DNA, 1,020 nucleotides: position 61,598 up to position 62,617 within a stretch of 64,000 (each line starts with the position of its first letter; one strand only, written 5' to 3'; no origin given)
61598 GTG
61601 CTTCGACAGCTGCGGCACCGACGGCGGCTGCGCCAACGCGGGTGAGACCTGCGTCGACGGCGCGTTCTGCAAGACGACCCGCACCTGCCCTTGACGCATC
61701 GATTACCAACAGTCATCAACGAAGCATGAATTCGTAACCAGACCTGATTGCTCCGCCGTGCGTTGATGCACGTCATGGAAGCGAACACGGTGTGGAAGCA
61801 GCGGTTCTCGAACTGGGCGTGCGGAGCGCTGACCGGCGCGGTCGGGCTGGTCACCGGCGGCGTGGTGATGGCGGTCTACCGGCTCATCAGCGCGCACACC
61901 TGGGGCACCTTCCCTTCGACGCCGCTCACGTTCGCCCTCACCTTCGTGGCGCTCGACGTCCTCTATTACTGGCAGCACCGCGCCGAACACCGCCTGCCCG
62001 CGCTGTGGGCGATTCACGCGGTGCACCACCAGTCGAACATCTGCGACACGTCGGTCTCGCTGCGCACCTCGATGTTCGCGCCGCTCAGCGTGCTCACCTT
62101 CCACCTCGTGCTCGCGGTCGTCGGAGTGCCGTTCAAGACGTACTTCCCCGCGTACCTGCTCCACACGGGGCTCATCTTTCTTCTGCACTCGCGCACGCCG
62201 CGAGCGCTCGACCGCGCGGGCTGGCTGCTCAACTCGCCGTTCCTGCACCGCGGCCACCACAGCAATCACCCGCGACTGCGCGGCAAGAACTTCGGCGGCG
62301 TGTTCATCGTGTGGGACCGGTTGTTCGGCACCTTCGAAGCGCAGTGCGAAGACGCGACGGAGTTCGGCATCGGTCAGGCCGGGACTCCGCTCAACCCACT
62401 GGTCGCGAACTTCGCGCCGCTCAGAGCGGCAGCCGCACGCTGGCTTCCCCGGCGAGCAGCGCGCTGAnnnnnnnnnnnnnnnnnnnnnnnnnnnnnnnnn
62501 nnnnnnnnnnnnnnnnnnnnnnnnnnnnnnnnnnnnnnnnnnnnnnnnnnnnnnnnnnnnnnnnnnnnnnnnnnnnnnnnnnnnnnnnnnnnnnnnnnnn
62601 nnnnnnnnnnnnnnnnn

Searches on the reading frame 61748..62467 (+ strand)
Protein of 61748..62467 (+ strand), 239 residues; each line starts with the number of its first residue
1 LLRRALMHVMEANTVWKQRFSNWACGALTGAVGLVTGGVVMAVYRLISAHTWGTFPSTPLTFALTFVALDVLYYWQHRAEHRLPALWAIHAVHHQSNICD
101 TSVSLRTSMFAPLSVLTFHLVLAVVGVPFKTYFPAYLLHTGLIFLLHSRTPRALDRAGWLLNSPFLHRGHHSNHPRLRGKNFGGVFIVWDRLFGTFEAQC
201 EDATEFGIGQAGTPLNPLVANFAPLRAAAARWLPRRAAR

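Call 37: search_protein_families(library=pfam, proteins=[window:61748-62467:+], max_evalue=0.01)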
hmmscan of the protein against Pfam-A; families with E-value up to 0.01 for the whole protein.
window:61748-62467:+ (239 aa): 1 family
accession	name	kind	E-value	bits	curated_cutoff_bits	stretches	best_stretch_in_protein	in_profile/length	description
PF04116.19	FA_hydroxylase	-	1e-22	81.4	31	1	62-195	1-132/132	Fatty acid hydroxylase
